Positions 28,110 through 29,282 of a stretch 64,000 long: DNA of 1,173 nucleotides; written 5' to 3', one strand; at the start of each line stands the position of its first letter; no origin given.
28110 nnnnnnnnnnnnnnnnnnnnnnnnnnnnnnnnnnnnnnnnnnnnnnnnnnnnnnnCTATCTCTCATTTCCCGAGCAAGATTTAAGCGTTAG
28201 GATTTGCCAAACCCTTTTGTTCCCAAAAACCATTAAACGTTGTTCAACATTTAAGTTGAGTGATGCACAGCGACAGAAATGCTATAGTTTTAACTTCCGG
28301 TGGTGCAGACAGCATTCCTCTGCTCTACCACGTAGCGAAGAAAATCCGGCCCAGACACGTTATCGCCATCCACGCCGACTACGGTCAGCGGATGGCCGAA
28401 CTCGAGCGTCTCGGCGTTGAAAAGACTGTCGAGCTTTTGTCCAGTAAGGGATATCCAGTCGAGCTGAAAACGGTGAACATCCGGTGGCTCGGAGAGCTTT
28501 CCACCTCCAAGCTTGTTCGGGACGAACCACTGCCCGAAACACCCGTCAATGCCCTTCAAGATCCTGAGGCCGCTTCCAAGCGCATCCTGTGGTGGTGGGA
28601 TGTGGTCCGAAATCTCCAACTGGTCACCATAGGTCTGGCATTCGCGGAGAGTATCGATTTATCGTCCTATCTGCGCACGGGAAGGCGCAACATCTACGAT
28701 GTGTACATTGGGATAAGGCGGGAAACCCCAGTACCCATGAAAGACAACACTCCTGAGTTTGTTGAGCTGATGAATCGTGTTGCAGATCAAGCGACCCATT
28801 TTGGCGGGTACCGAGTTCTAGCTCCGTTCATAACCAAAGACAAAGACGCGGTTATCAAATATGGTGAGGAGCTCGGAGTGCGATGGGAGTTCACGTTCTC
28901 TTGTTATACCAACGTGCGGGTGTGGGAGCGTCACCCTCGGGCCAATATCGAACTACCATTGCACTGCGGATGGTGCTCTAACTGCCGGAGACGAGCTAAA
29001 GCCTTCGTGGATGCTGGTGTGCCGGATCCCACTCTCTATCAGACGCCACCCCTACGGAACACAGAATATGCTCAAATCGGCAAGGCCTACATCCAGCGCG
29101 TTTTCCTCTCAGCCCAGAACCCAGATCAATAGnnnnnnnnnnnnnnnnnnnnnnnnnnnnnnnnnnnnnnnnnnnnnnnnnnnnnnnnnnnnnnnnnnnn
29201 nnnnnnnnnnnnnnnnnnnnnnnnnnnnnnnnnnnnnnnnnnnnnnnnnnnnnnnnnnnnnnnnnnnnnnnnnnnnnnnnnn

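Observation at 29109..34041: Oversized T4P/T2SS-family ATPase with duplicated CxxC modules and a Walker A variant (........), paired with a FlaJ/TadC-like platform and preceded by a GG-less MoaD-like beta-grasp gene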

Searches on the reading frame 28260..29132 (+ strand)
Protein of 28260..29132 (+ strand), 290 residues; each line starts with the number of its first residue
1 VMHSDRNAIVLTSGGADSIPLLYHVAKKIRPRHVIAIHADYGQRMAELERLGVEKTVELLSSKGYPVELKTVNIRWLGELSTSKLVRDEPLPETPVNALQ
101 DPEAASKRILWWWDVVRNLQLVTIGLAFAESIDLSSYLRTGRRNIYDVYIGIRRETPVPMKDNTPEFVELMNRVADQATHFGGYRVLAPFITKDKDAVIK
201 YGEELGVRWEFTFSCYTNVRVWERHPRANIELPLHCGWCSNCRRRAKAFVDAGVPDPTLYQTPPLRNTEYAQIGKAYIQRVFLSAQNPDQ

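Call 3: search_protein_families(library=pfam, proteins=[window:28260-29132:+], max_evalue=0.1)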
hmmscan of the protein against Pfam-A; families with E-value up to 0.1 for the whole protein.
window:28260-29132:+ (290 aa): 3 families
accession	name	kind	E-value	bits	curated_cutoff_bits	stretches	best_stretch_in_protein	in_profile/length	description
PF06508.19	QueC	-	2.8e-29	102.6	22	1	8-252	2-209/210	Queuosine biosynthesis protein QueC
PF01171.26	ATP_bind_3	-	5.4e-05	23.4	27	1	9-73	3-67/182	PP-loop family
PF02568.20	ThiI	-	0.067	13.2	20.5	0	184-227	138-180/197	Thiamine biosynthesis protein (ThiI)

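Call 4: search_protein_families(library=ncbifam, proteins=[window:28260-29132:+], max_evalue=0.1)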
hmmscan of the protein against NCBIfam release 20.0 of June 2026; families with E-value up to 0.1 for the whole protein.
window:28260-29132:+ (290 aa): 5 families
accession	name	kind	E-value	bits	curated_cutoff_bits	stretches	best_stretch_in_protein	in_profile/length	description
TIGR00364.1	TIGR00364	equivalog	1.2e-20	73.9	150.3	1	8-245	1-201/201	7-cyano-7-deazaguanine synthase QueC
TIGR02432.1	lysidine_TilS_N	equivalog_domain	0.00019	21.4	93.6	1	9-78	3-72/189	tRNA lysidine(34) synthetase TilS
NF008317.0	PRK11106.1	equivalog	0.00032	20.1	378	1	6-94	2-84/231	7-cyano-7-deazaguanine synthase QueC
NF041925.1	QatC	equivalog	0.028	13.3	280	1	212-270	282-336/398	Qat anti-phage system QueC-like protein QatC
TIGR00268.2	TIGR00268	equivalog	0.041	13.1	150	1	6-41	14-49/259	ATP-dependent sacrificial sulfur transferase LarE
